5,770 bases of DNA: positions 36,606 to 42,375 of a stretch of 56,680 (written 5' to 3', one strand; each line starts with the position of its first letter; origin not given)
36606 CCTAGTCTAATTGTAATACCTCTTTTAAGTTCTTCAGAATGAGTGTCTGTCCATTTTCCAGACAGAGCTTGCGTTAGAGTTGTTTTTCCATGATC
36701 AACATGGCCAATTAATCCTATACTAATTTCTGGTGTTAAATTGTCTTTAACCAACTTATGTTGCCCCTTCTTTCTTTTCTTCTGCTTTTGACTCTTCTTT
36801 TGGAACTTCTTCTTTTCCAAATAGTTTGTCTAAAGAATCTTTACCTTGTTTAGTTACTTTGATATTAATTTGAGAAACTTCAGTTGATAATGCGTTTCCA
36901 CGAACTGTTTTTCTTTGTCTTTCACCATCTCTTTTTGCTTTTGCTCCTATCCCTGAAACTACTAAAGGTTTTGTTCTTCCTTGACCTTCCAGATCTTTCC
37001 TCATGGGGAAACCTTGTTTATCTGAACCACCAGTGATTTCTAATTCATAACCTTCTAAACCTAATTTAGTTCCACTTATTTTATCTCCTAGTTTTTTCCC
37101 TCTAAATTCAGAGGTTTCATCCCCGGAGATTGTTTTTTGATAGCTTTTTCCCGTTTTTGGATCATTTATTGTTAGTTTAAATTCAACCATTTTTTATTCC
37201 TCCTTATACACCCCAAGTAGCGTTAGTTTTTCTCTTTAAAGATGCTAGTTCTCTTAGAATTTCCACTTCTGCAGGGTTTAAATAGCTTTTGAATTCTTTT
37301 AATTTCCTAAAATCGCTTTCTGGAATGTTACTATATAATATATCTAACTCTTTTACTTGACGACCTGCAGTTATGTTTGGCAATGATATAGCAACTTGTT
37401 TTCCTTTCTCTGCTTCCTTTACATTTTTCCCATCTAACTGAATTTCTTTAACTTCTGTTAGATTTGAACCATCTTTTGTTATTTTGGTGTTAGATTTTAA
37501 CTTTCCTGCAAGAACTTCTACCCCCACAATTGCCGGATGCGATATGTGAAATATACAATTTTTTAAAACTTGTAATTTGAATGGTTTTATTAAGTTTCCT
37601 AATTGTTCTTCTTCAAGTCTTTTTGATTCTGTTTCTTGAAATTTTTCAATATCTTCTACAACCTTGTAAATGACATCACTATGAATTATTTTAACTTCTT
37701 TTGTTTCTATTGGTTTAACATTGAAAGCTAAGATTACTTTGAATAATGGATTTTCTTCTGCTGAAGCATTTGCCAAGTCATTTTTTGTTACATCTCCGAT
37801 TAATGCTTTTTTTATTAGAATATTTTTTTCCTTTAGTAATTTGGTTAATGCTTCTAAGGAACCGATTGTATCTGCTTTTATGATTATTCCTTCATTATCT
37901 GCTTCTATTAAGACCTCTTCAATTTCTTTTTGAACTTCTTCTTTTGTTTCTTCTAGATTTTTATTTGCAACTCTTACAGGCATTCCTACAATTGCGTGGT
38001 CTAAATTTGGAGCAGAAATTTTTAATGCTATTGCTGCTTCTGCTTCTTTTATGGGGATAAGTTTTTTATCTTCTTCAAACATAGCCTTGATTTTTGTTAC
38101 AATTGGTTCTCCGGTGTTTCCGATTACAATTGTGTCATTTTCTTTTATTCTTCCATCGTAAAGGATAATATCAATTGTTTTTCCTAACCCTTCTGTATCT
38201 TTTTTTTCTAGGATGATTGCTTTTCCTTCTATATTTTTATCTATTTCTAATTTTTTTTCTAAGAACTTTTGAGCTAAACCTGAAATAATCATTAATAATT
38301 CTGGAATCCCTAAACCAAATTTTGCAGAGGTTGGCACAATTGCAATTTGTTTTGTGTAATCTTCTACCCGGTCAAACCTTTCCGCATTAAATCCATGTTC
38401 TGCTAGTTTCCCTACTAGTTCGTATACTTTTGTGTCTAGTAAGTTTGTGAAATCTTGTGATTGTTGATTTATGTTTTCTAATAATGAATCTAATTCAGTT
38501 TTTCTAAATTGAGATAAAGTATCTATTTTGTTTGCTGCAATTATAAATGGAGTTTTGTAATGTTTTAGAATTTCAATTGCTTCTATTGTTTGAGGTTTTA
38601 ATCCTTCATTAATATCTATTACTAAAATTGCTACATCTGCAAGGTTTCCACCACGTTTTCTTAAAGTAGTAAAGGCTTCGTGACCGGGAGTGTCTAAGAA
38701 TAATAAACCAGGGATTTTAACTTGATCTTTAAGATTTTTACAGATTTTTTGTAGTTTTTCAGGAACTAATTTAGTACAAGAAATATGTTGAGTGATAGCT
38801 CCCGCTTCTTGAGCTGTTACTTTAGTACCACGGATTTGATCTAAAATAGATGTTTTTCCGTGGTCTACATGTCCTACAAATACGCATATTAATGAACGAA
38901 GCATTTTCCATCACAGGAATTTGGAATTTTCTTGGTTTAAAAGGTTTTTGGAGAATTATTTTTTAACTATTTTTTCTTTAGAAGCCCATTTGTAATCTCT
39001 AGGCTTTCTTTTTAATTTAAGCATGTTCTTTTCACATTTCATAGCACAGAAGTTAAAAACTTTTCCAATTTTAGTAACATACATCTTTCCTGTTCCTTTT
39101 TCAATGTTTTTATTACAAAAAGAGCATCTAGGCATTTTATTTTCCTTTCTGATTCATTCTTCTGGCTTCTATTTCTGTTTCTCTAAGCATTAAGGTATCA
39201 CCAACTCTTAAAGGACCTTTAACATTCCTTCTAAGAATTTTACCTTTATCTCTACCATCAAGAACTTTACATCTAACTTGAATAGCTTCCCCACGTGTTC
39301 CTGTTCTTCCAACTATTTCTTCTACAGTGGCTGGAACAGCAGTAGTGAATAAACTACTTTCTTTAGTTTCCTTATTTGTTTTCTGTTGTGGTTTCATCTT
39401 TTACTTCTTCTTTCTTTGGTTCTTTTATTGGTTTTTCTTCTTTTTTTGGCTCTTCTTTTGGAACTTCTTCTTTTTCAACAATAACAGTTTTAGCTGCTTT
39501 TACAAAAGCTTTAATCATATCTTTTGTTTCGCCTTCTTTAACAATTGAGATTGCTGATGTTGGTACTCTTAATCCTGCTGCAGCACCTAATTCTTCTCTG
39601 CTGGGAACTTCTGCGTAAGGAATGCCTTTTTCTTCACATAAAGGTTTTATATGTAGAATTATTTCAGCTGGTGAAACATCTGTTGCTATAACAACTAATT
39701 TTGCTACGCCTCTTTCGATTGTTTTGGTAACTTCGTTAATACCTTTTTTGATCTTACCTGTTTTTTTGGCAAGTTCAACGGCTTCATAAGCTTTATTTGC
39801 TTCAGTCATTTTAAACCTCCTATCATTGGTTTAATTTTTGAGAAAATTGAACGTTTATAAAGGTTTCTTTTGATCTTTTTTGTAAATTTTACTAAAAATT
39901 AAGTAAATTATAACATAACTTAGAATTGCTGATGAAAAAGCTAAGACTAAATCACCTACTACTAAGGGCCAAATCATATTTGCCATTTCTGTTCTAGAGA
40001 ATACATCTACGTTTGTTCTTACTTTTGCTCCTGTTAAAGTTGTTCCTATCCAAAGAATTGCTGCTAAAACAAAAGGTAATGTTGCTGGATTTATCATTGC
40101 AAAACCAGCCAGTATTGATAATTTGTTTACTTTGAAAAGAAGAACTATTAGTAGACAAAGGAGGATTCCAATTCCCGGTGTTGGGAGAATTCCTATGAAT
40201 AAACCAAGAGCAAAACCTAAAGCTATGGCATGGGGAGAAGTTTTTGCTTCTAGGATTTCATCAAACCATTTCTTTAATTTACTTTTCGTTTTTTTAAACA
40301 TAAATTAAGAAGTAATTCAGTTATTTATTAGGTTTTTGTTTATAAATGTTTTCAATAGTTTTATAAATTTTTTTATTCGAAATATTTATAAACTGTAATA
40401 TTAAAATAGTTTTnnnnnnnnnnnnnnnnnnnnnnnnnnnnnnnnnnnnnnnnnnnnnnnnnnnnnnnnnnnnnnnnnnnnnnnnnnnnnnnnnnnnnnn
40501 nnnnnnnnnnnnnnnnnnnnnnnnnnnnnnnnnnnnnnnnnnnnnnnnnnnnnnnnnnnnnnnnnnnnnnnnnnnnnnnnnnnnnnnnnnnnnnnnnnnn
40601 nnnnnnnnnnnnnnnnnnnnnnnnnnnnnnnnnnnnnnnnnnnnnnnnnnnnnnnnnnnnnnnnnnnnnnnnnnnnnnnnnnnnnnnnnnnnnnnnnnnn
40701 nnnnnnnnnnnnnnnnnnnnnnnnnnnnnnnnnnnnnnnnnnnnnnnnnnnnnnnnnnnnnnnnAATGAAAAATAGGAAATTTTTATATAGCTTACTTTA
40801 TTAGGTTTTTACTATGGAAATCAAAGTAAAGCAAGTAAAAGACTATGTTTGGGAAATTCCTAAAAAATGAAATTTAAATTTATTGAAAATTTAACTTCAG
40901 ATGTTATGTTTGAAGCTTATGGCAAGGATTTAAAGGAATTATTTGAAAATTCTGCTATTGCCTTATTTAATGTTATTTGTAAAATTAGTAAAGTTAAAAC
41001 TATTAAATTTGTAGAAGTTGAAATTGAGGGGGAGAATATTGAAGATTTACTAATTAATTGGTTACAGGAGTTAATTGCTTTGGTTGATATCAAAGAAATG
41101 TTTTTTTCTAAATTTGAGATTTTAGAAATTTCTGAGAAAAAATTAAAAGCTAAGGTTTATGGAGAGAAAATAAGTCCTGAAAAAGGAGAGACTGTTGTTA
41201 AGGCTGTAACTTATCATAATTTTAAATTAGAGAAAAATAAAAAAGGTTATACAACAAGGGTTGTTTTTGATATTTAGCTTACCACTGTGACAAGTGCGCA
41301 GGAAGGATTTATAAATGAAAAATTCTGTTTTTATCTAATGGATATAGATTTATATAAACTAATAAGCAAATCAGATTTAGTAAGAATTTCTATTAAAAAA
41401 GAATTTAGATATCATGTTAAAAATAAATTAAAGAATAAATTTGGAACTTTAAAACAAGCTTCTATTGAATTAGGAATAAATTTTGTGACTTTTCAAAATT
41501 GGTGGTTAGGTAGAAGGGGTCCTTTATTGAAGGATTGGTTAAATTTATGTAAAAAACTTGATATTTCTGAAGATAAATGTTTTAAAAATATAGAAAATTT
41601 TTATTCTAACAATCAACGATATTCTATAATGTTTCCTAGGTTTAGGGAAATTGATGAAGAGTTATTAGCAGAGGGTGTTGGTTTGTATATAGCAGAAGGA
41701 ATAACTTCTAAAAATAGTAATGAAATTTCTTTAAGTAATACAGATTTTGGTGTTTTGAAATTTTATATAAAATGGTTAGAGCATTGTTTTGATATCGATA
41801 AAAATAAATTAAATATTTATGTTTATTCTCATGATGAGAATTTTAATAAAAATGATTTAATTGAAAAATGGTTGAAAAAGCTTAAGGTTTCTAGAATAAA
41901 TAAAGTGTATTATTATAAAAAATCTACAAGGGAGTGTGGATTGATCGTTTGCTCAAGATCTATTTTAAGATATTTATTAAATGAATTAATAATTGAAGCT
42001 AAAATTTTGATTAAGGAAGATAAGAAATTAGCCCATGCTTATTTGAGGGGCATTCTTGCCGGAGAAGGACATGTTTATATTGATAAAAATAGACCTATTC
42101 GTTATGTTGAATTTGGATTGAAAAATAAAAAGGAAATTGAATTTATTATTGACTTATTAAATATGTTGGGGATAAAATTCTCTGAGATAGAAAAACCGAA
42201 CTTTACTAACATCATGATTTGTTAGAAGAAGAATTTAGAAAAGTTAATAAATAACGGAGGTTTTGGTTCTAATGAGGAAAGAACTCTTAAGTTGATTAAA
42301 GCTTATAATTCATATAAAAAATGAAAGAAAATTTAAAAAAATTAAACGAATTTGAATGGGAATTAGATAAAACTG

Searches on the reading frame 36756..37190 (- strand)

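Call 97: search_protein_families(library=pfam, proteins=[window:36756-37190:-], max_evalue=0.001)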
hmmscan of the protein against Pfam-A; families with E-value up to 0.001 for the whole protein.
window:36756-37190:- (144 aa): 1 family
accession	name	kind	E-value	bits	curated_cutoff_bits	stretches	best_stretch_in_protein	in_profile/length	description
PF01092.24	Ribosomal_S6e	-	9.3e-40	135.8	26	1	4-124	1-124/125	Ribosomal protein S6e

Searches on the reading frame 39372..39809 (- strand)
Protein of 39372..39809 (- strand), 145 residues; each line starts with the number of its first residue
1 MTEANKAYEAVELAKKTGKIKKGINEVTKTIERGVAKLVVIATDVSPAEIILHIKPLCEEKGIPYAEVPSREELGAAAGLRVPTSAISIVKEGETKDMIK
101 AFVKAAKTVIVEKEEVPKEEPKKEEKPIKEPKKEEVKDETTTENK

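Call 61: search_protein_families(library=pfam, proteins=[window:39372-39809:-], max_evalue=0.001)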
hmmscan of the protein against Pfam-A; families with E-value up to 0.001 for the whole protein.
window:39372-39809:- (145 aa): 2 families
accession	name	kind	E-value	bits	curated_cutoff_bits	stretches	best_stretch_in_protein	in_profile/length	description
PF01248.31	Ribosomal_L7Ae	-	4.7e-31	106.8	22.1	1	6-98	2-94/95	Ribosomal protein L7Ae/L30e/S12e/Gadd45 family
PF15608.11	PELOTA_1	-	0.00023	21.3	25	1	16-70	18-70/81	PELOTA RNA binding domain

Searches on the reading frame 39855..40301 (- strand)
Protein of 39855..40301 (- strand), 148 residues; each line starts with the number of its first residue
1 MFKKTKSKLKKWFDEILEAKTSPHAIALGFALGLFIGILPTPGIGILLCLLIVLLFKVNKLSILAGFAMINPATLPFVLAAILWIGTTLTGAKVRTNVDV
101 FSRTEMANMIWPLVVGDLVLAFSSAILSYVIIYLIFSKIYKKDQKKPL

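Call 61: search_protein_families(library=pfam, proteins=[window:39855-40301:-], max_evalue=0.001)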
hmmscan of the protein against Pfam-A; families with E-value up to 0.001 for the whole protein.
window:39855-40301:- (148 aa): 1 family
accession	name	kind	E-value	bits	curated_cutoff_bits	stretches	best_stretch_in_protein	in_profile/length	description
PF09835.14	DUF2062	-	1.5e-26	93.6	27.4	1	9-143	4-145/147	Uncharacterized protein conserved in bacteria (DUF2062)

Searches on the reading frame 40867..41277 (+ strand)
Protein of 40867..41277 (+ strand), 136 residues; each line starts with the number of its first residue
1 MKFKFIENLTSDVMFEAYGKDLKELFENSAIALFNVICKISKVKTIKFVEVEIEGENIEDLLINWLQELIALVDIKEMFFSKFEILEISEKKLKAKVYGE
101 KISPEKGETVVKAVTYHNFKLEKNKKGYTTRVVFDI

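Call 61: search_protein_families(library=pfam, proteins=[window:40867-41277:+], max_evalue=0.001)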
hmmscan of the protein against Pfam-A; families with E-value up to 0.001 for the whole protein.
window:40867-41277:+ (136 aa): 1 family
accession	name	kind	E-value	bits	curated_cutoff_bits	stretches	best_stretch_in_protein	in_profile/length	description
PF01951.21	Archease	-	1.1e-39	136.3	25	1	3-136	1-136/136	Archease protein family (MTH1598/TM1083)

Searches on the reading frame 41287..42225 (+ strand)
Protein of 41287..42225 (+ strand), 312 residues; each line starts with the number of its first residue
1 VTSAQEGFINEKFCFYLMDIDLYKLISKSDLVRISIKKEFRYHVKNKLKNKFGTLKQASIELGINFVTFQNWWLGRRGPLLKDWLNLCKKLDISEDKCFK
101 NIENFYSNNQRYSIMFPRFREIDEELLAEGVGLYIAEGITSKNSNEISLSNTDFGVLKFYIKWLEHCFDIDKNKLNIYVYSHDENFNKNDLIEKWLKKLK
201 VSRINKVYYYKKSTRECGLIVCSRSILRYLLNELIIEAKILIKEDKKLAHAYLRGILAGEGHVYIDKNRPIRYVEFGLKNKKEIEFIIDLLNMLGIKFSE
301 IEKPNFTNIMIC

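Call 61: search_protein_families(library=pfam, proteins=[window:41287-42225:+], max_evalue=0.001)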
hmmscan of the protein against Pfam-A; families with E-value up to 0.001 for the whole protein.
window:41287-42225:+ (312 aa): 1 family
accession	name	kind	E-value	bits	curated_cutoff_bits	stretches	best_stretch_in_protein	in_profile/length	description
PF14528.11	LAGLIDADG_3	-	4.5e-08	33.7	22.5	1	251-299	5-51/82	LAGLIDADG-like domain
